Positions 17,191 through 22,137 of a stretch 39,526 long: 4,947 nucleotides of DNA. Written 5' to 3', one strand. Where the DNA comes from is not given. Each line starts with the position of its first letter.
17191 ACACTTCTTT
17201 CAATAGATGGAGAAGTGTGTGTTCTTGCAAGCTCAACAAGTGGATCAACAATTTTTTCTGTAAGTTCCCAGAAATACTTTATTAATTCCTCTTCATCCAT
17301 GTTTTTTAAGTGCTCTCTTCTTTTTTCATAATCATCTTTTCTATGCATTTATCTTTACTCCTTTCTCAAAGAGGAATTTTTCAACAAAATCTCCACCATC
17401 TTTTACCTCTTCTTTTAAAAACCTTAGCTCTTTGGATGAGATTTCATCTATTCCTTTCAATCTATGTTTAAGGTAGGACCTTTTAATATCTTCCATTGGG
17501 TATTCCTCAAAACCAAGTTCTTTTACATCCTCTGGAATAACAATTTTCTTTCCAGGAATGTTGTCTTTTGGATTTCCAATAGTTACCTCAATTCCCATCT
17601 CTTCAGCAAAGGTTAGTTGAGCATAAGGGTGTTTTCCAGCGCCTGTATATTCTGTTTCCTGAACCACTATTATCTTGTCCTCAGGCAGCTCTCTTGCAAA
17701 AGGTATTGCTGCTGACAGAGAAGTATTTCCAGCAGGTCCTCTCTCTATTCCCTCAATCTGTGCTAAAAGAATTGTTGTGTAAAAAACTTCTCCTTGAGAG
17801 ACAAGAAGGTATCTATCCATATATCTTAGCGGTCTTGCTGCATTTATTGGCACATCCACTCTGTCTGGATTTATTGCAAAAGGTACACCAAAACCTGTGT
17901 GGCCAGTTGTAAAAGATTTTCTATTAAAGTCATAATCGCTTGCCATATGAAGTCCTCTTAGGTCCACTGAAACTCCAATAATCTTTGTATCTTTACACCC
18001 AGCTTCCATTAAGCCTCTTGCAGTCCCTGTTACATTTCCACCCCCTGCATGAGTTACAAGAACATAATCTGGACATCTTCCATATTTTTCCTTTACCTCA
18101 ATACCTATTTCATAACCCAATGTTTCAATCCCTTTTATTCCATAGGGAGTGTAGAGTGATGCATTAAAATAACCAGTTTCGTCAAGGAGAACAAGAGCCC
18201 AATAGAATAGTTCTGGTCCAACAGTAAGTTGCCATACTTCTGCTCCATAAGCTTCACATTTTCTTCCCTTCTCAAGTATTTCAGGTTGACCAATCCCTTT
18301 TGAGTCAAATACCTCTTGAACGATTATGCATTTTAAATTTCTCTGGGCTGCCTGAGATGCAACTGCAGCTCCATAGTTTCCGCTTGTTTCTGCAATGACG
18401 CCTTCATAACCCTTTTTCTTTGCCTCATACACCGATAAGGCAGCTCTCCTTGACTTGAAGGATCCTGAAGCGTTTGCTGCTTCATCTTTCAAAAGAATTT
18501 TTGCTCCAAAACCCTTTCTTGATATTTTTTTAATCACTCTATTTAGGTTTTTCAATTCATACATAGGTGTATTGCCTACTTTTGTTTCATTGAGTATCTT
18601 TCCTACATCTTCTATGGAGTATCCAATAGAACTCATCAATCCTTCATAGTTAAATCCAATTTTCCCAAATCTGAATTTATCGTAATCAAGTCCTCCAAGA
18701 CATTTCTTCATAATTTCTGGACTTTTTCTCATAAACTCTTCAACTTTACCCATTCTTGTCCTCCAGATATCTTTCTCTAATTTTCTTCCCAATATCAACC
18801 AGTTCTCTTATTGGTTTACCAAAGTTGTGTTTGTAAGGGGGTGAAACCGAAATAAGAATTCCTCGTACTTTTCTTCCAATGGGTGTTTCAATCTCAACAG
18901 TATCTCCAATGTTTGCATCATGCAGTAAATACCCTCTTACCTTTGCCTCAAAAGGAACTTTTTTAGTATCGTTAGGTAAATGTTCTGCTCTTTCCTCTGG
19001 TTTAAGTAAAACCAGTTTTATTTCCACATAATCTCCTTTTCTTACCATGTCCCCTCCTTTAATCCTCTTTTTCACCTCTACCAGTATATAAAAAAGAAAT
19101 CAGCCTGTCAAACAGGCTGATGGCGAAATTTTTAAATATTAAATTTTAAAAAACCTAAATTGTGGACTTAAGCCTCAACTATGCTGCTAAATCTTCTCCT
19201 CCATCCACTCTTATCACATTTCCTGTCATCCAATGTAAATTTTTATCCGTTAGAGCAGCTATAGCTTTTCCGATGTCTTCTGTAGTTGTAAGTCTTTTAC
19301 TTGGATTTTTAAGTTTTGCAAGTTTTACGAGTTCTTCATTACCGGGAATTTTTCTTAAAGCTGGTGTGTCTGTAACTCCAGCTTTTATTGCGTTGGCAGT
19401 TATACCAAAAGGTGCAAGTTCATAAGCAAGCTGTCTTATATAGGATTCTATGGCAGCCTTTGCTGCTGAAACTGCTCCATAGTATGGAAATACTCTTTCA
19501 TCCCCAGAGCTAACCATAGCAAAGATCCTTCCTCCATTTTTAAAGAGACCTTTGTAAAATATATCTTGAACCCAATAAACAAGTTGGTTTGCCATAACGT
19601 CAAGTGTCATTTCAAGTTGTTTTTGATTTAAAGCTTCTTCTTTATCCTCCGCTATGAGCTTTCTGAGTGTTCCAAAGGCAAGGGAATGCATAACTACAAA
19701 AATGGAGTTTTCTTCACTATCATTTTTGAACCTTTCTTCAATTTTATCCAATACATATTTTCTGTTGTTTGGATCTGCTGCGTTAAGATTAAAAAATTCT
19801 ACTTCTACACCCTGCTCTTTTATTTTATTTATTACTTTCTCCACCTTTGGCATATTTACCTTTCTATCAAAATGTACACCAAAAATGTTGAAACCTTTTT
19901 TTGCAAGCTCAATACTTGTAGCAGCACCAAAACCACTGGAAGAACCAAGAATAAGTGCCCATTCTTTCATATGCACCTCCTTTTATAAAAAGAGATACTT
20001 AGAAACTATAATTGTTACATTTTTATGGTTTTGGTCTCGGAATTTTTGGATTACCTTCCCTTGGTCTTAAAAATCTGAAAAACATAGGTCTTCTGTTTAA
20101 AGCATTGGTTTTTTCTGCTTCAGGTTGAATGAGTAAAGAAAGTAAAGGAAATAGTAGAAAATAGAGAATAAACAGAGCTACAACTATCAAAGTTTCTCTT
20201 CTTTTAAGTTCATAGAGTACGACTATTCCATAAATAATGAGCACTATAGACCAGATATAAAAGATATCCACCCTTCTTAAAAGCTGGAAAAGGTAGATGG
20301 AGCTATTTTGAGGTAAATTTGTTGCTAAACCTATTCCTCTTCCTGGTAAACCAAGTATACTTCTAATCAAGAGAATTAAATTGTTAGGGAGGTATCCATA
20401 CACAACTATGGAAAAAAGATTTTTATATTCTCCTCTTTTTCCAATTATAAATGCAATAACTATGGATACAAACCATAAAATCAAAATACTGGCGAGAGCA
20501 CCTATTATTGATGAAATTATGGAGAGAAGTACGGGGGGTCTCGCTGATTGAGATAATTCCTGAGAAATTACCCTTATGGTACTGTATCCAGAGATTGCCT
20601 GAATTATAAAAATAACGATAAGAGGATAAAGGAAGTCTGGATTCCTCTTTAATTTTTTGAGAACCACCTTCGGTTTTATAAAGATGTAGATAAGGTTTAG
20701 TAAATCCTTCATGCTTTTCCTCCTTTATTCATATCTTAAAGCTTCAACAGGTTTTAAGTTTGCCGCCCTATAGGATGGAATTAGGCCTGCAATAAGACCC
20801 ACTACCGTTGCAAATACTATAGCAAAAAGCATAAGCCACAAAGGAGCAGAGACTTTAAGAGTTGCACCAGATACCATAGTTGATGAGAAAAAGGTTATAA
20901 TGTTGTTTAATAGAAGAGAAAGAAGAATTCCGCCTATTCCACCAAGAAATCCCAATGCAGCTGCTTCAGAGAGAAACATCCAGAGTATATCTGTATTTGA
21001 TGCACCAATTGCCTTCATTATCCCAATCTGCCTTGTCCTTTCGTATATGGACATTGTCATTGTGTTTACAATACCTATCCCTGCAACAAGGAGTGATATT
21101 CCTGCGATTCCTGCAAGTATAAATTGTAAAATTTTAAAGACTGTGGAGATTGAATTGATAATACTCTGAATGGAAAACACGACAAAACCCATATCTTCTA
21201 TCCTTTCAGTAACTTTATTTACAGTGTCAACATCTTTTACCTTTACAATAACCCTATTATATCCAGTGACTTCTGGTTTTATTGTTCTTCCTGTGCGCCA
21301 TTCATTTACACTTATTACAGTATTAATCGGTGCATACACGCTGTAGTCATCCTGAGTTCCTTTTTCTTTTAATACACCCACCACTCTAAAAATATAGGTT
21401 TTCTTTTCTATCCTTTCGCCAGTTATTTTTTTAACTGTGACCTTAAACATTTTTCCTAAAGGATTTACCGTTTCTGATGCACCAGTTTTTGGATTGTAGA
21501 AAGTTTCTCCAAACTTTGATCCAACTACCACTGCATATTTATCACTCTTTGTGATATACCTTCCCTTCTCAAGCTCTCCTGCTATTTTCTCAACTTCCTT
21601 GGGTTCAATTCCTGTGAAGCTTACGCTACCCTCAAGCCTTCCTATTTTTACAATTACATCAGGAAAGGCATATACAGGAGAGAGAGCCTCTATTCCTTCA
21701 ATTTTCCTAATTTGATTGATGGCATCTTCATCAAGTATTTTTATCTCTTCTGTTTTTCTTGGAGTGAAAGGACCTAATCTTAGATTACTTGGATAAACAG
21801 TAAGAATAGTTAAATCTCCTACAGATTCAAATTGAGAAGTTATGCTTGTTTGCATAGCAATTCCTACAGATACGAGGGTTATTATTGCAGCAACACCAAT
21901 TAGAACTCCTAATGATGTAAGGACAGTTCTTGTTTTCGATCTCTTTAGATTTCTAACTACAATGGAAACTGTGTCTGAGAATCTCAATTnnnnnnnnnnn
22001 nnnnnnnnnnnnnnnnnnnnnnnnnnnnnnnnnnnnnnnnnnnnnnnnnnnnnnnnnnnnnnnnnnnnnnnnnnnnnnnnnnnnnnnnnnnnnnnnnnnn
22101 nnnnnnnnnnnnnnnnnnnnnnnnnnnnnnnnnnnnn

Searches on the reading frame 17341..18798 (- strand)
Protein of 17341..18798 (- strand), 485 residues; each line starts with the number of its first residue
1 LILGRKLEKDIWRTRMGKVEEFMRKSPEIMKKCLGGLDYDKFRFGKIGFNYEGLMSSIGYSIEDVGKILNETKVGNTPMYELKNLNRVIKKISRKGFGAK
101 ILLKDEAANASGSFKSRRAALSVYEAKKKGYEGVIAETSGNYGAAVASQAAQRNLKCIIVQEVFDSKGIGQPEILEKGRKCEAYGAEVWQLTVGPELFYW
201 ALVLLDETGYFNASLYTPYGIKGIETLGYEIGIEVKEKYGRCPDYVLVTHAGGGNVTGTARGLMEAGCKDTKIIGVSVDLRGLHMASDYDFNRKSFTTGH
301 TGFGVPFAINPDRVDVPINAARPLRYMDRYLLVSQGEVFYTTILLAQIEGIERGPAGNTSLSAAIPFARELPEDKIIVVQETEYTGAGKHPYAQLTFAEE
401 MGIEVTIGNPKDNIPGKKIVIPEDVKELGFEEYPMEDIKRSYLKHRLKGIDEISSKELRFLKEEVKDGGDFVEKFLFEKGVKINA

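Call 5: search_protein_families(library=pfam, proteins=[window:17341-18798:-], max_evalue=0.01)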
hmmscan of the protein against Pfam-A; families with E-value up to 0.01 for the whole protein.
window:17341-18798:- (485 aa): 1 family
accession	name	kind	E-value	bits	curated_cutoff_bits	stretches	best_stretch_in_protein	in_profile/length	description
PF00291.31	PALP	-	3.5e-46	158.3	35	1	73-379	4-291/295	Pyridoxal-phosphate dependent enzyme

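Call 6: search_protein_families(library=ncbifam, proteins=[window:17341-18798:-], max_evalue=0.01)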
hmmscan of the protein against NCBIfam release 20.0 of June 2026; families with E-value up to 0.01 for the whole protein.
window:17341-18798:- (485 aa): 36 families (the best 25 are shown)
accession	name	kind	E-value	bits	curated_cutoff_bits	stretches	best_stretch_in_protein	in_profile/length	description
NF040741.1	ornith_OrtB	equivalog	9e-227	753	550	1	20-476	4-461/464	2-amino-4-oxopentanoate thiolase subunit OrtB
NF006050.0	PRK08197.1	equivalog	1.3e-16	60.4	303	1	90-265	87-253/406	threonine synthase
NF004996.0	PRK06381.1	equivalog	6.4e-15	55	266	1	74-265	13-189/319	threonine synthase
TIGR01136.1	cysKM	subfamily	3e-14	53.1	344.15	1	72-379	3-284/299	cysteine synthase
TIGR01139.1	cysK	equivalog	1e-13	51.2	350.95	1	72-380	3-284/298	cysteine synthase A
TIGR01137.1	cysta_beta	equivalog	3.7e-13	49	510.25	2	73-161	8-92/457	cystathionine beta-synthase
NF004170.0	PRK05638.1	equivalog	1.9e-11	43.2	421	1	94-265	75-234/442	threonine synthase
NF007989.0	PRK10717.1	equivalog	2.3e-11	43.4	387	1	73-161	11-95/334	cysteine synthase A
NF009057.0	PRK12391.1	equivalog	2.3e-11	42.9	366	1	77-160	80-158/441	TrpB-like pyridoxal phosphate-dependent enzyme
TIGR01415.1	trpB_rel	hypoth_equivalog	2.6e-11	42.9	518.85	1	76-161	68-150/419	TrpB-like pyridoxal phosphate-dependent enzyme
NF008735.0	PRK11761.1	equivalog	7.8e-11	41.8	413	1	71-189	7-113/296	cysteine synthase CysM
TIGR01138.1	cysM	equivalog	1e-10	41.6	394.2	1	73-189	5-109/290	cysteine synthase B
TIGR00263.1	trpB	equivalog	2.3e-10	40.1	392.45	1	89-160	56-128/385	tryptophan synthase subunit beta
NF005292.0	PRK06815.1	equivalog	3.5e-10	39.5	371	1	97-277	34-203/320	threonine/serine dehydratase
TIGR02991.1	ectoine_eutB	equivalog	4.6e-10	39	413.35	1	96-160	31-96/317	hydroxyectoine utilization dehydratase EutB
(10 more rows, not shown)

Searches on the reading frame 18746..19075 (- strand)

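Call 39: search_protein_families(library=pfam, proteins=[window:18746-19075:-], max_evalue=0.0001)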
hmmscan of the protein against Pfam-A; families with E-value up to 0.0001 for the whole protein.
window:18746-19075:- (109 aa): 2 families
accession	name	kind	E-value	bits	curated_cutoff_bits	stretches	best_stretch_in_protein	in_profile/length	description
PF22010.2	OrtA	-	1.1e-36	125.1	27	1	10-101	1-92/94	AKP thiolase subunit OrtA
PF09378.16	HAS-barrel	-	8.5e-06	26.2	25.2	0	53-96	22-66/90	HAS barrel domain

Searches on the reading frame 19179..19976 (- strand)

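Call 5: search_protein_families(library=pfam, proteins=[window:19179-19976:-], max_evalue=0.01)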
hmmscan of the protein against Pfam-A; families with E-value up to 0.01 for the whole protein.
window:19179-19976:- (265 aa): 6 families
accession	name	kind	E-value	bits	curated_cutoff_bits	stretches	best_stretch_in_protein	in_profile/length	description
PF13561.12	adh_short_C2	-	2.3e-39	135.8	27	1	13-260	5-234/236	Enoyl-(Acyl carrier protein) reductase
PF00106.31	adh_short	-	4e-21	75.8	26.6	1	6-211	2-191/195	short chain dehydrogenase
PF08659.16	KR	-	1.5e-05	25.4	22.6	1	7-84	3-80/180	KR domain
PF12242.14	Eno-Rase_NADH_b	-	9.1e-05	22.6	23.4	1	7-40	43-77/79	NAD(P)H binding domain of trans-2-enoyl-CoA reductase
PF23441.1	SDR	-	0.0013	18.7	27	1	155-260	149-254/258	SDR-like rossmann domain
PF12241.14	Enoyl_reductase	-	0.0078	16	22.1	0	96-202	83-194/236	Trans-2-enoyl-CoA reductase catalytic region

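Call 6: search_protein_families(library=ncbifam, proteins=[window:19179-19976:-], max_evalue=0.01)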
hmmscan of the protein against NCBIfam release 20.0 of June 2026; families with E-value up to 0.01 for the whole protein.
window:19179-19976:- (265 aa): 205 families (the best 25 are shown)
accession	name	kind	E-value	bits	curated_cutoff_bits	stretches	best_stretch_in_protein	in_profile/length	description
NF005975.0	PRK08063.1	equivalog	3.1e-42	144.6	328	1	3-263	3-248/250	enoyl-[acyl-carrier-protein] reductase FabL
NF005559.1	PRK07231.1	subfamily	3.1e-27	95.7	215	1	6-261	6-247/249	glucose 1-dehydrogenase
NF009464.0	PRK12824.1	subfamily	2.1e-25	89.8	269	1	3-261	1-242/245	3-oxoacyl-ACP reductase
NF005717.0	PRK07533.1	equivalog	2.2e-25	89.8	337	1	44-263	52-257/259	enoyl-ACP reductase FabI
NF009468.0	PRK12826.1-4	equivalog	2.2e-24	86.5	318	1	6-263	9-249/256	SDR family oxidoreductase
NF047420.2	EF_P_mod_YmfI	equivalog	1.3e-23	83.9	238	1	6-260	1-234/236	elongation factor P 5-aminopentanone reductase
NF009499.0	PRK12859.1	subfamily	1.9e-23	83.1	366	1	9-260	12-255/258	SDR family oxidoreductase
NF009384.0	PRK12743.1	equivalog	2.1e-23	82.9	264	1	3-263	5-249/258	SDR family oxidoreductase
NF053542.1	FlxB_rubin_SDR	equivalog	6.7e-23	81.7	340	1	6-260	2-238/239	flexirubin biosynthesis SDR family reductase FlxB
NF006267.0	PRK08416.1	equivalog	1.2e-22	80.8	369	1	4-261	7-257/260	enoyl-ACP reductase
NF009389.0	PRK12748.1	subfamily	1.4e-22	80.3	286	1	3-260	4-253/256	SDR family oxidoreductase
NF009466.0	PRK12826.1-2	subfamily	2.8e-22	79.4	222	1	3-262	2-245/248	3-oxoacyl-ACP reductase FabG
NF005753.0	PRK07577.1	equivalog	3.4e-22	79.1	310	1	6-264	5-235/237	SDR family oxidoreductase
NF004200.0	PRK05653.1-5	equivalog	5.1e-22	78.6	273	1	3-260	1-240/242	3-oxoacyl-ACP reductase FabG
TIGR04504.1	SDR_subfam_2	subfamily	3.1e-21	76.3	250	1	6-260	3-257/260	mycofactocin-coupled SDR family oxidoreductase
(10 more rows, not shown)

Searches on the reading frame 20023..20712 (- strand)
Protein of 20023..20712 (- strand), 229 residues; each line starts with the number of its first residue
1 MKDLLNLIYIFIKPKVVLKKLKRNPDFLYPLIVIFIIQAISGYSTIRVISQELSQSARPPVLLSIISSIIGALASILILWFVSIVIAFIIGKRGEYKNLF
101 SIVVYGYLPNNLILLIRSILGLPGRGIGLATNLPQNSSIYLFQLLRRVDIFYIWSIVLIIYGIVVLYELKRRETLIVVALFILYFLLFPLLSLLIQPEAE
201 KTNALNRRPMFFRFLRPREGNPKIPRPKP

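Call 5: search_protein_families(library=pfam, proteins=[window:20023-20712:-], max_evalue=0.01)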
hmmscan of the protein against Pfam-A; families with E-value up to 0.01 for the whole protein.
window:20023-20712:- (229 aa): 2 families
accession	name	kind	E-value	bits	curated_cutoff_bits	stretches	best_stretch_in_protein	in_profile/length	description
PF04893.22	Yip1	-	4.7e-15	56.3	28.6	1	9-190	2-170/173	Yip1 domain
PF12698.13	ABC2_membrane_3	-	0.0031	17.1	31.6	1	26-194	162-291/347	ABC-2 family transporter protein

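Call 6: search_protein_families(library=ncbifam, proteins=[window:20023-20712:-], max_evalue=0.01)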
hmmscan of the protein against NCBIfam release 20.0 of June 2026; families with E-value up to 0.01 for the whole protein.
window:20023-20712:- (229 aa): 1 family
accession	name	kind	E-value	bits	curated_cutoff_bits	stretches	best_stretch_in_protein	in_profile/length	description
NF052650.1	YknW_fam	equivalog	2.1e-15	56.8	110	1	7-185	17-210/213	YknW family membrane protein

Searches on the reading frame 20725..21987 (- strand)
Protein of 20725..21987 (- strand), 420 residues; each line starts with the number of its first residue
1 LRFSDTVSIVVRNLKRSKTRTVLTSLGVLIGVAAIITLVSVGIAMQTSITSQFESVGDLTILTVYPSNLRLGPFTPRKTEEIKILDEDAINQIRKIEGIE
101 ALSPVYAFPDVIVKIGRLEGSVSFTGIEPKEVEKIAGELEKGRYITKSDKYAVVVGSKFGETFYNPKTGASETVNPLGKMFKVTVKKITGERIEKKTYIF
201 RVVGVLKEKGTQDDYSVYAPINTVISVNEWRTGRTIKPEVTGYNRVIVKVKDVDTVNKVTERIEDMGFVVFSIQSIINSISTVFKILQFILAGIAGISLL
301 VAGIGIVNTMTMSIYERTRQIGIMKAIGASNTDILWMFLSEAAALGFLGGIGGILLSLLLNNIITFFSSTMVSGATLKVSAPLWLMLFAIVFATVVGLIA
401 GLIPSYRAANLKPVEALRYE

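Call 39: search_protein_families(library=pfam, proteins=[window:20725-21987:-], max_evalue=0.0001)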
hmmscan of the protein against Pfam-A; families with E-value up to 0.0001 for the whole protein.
window:20725-21987:- (420 aa): 2 families
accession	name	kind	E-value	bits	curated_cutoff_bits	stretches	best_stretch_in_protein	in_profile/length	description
PF12704.14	MacB_PCD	-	2.8e-27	96.8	27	1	21-265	1-206/207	MacB-like periplasmic core domain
PF02687.27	FtsX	-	5.7e-23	81.7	25.5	1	294-413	3-120/120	FtsX-like permease C-terminal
